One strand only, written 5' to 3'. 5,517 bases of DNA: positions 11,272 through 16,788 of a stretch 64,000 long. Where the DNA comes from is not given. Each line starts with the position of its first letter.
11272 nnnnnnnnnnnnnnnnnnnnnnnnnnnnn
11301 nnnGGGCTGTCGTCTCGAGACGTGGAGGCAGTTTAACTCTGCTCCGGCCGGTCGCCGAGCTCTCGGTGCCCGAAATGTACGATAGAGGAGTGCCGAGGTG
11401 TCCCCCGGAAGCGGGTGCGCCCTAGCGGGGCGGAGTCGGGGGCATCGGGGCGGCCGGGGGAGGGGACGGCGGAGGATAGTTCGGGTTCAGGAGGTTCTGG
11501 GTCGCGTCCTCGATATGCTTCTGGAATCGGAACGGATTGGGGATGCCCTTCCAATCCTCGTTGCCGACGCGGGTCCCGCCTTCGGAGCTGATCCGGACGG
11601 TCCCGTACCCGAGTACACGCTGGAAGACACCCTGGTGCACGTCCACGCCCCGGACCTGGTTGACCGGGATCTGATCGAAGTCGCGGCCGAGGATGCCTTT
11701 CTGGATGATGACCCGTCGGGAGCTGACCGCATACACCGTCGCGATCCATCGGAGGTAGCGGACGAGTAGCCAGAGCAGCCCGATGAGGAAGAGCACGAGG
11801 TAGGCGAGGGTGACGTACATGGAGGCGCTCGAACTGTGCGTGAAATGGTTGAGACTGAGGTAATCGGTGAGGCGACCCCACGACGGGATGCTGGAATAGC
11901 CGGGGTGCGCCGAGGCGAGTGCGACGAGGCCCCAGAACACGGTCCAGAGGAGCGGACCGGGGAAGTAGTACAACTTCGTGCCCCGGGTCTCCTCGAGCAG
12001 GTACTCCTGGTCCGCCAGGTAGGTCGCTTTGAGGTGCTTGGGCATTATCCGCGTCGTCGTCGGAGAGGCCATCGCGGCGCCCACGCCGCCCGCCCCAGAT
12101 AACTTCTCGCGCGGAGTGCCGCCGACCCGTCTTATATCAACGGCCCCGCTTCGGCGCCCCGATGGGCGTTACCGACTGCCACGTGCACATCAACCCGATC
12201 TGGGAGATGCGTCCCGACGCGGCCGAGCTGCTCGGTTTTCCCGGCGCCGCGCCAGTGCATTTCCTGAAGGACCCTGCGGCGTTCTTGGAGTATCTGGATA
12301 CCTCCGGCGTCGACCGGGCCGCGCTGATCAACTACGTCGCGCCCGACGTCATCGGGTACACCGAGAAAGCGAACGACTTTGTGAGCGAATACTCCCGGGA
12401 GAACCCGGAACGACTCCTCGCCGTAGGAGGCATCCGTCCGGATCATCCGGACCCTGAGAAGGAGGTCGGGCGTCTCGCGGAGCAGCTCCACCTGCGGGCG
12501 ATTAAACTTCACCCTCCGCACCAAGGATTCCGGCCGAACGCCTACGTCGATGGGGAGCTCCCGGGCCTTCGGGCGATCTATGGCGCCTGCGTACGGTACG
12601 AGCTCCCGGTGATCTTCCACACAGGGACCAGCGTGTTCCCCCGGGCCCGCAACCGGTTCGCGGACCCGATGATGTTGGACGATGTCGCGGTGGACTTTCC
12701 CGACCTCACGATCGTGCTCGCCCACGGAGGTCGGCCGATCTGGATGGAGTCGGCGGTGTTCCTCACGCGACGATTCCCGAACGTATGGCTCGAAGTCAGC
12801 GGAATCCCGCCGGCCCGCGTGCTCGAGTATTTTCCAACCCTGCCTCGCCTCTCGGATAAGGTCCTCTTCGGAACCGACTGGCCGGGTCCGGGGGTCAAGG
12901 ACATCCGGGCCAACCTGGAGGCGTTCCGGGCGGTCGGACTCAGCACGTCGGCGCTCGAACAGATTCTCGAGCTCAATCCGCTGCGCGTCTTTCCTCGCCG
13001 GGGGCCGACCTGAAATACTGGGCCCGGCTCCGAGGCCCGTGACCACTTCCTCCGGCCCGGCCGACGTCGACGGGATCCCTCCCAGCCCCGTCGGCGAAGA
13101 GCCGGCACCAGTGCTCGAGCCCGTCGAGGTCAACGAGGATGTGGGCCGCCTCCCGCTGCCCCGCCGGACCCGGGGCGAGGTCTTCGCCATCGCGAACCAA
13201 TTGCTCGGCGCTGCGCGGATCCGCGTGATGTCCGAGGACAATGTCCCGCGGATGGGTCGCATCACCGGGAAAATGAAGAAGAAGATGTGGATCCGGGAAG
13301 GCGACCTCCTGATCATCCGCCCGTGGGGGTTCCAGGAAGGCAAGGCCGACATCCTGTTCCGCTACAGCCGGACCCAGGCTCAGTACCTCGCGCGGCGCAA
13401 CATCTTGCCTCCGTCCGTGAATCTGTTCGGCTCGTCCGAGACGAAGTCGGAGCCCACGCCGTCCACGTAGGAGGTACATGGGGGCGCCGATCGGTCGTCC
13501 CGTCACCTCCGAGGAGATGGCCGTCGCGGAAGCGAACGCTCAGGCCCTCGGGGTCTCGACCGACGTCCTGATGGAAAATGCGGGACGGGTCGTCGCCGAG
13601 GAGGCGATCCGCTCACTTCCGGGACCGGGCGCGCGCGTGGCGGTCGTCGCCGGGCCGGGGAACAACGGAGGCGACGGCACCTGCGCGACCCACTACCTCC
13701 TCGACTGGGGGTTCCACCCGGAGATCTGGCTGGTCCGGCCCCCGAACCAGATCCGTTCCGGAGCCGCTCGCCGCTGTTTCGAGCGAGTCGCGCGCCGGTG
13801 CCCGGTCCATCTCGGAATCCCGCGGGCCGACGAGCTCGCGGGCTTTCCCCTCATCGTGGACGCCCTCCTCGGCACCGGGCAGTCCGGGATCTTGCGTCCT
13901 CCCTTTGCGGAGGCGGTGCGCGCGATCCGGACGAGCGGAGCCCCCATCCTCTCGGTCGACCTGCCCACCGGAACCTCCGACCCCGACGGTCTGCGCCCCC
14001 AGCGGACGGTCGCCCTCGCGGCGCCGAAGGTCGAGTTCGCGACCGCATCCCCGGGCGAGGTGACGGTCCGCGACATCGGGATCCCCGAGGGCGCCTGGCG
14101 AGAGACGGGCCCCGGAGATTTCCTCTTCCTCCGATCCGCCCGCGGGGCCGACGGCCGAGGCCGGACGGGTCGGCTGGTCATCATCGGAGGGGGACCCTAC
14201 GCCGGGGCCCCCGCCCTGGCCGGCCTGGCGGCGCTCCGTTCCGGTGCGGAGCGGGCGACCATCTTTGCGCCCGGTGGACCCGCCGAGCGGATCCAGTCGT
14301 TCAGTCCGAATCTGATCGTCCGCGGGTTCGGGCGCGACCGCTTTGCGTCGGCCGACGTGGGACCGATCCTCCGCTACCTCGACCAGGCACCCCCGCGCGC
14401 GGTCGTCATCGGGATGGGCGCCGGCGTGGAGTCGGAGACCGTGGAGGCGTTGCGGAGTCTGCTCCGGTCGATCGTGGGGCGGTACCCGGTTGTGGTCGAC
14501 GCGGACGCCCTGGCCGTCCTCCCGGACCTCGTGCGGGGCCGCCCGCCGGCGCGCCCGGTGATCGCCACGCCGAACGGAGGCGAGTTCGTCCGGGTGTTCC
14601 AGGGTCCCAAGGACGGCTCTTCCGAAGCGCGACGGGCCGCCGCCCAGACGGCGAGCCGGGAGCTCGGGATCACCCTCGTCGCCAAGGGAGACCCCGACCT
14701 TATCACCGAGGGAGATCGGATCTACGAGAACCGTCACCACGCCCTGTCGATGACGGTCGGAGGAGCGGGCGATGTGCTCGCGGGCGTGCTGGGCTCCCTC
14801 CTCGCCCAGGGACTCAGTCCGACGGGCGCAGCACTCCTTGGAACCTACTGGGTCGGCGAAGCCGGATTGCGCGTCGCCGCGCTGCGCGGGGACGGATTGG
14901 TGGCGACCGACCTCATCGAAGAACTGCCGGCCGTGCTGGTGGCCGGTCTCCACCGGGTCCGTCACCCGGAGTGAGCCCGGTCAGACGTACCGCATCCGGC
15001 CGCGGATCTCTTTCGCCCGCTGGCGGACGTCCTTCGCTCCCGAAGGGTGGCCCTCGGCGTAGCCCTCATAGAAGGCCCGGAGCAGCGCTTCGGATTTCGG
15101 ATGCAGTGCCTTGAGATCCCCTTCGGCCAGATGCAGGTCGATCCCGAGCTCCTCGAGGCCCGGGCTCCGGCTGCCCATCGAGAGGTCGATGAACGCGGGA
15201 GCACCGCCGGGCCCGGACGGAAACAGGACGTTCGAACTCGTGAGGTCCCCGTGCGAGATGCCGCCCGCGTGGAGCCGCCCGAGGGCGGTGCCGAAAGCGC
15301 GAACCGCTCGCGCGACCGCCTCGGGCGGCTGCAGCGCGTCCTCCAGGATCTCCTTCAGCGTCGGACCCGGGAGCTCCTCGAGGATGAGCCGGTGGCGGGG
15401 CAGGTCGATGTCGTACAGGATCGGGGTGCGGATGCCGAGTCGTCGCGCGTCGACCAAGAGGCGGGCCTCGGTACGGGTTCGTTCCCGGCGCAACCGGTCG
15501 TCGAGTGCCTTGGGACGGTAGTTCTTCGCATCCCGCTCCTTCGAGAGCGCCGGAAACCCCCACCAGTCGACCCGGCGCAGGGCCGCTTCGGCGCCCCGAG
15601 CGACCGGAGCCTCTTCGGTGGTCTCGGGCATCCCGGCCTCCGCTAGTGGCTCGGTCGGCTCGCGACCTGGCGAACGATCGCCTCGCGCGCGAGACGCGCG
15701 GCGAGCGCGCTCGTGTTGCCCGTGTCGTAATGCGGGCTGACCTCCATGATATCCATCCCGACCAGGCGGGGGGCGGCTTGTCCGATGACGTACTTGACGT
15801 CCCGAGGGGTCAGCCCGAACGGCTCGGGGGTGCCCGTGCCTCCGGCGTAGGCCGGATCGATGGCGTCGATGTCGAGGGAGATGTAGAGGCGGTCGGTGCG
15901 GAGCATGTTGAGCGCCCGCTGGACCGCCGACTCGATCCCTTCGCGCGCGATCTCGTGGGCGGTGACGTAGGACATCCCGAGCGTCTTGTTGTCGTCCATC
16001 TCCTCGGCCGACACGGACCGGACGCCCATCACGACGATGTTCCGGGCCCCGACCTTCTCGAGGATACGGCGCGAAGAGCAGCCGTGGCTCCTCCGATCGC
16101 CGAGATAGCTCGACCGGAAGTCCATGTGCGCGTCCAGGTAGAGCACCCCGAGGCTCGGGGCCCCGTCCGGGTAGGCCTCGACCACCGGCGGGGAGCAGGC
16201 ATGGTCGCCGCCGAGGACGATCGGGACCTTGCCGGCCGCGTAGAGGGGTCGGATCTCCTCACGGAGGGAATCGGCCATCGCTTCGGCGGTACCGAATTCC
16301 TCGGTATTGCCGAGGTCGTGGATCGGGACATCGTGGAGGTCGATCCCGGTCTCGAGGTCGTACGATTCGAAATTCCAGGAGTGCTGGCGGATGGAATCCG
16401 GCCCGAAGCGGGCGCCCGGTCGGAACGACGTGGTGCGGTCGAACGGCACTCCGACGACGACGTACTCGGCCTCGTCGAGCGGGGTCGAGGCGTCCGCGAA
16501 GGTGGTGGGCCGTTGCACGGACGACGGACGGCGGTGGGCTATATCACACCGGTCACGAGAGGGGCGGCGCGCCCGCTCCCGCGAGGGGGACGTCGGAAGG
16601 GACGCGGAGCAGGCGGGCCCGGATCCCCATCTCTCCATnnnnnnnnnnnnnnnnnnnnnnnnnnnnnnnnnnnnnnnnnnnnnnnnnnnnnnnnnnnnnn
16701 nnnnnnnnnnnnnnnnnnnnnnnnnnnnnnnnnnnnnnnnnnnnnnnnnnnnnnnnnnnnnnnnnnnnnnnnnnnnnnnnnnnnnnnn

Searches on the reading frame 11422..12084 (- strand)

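Call 43: search_protein_families(library=pfam, proteins=[window:11422-12084:-], max_evalue=0.00001)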
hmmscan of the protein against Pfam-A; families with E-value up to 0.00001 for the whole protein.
window:11422-12084:- (220 aa): 1 family
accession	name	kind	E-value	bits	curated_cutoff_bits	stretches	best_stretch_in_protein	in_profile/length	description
PF03703.20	bPH_2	-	6.1e-17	62.1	22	1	113-190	1-77/78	Bacterial PH domain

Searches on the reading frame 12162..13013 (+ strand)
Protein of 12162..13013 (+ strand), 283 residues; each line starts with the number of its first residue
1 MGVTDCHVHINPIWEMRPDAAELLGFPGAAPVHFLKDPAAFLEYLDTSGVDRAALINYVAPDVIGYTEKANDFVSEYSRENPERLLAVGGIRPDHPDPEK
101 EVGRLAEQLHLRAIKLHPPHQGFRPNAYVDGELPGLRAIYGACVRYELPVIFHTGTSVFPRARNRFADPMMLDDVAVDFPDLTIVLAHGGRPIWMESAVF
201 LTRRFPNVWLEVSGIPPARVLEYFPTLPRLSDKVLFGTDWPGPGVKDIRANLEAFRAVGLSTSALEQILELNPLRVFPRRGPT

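Call 43: search_protein_families(library=pfam, proteins=[window:12162-13013:+], max_evalue=0.00001)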
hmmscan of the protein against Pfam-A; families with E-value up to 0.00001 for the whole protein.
window:12162-13013:+ (283 aa): 1 family
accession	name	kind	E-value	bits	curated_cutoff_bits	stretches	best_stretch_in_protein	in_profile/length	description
PF04909.20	Amidohydro_2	-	3.9e-38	132.3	26.4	1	5-278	2-288/289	Amidohydrolase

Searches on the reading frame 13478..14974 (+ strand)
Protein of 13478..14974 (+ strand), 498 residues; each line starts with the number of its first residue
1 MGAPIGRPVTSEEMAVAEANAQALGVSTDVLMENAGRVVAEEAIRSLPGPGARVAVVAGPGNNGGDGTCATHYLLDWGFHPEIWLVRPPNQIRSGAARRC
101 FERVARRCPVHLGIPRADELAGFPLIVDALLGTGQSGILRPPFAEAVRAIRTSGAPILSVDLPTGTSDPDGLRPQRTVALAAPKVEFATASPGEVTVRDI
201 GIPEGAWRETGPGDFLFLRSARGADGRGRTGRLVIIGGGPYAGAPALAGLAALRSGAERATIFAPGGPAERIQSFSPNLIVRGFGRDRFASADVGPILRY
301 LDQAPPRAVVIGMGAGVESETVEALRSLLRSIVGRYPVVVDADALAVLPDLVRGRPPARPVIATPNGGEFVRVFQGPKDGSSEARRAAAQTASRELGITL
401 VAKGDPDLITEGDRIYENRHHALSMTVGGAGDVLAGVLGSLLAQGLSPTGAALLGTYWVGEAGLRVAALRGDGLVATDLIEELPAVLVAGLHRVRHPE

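Call 43: search_protein_families(library=pfam, proteins=[window:13478-14974:+], max_evalue=0.00001)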
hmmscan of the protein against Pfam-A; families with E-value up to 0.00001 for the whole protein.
window:13478-14974:+ (498 aa): 2 families
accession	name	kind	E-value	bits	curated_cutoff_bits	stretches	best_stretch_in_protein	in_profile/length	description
PF01256.23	Carb_kinase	-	3.7e-40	138.3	27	1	234-484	2-241/242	NAD(P)H-hydrate dehydratase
PF03853.21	YjeF_N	-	2.6e-27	96.3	24.9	1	29-184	2-167/169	YjeF-related protein N-terminus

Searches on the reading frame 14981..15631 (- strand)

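Call 43: search_protein_families(library=pfam, proteins=[window:14981-15631:-], max_evalue=0.00001)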
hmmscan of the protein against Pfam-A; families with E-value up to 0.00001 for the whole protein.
window:14981-15631:- (216 aa): 1 family
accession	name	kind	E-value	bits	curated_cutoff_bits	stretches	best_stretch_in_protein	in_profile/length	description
PF01636.29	APH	-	3.2e-07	30.8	23.2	0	124-191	169-229/239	Phosphotransferase enzyme family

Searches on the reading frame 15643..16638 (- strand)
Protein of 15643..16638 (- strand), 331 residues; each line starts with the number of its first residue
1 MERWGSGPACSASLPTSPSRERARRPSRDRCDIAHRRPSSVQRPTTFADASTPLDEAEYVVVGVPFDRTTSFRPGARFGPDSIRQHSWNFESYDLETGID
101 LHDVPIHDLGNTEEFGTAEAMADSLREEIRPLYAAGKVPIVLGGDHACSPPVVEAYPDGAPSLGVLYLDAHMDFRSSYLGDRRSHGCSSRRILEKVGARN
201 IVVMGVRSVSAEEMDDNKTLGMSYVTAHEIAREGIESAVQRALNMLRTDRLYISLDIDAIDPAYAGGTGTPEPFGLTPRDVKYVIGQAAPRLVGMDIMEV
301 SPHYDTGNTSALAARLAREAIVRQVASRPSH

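Call 48: search_protein_families(library=pfam, proteins=[window:15643-16638:-], max_evalue=0.00001)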
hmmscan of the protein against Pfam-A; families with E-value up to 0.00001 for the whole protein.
window:15643-16638:- (331 aa): 1 family
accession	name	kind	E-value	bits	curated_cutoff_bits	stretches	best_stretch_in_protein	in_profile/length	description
PF00491.26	Arginase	-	2.5e-81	273.7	22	1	58-320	2-277/280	Arginase family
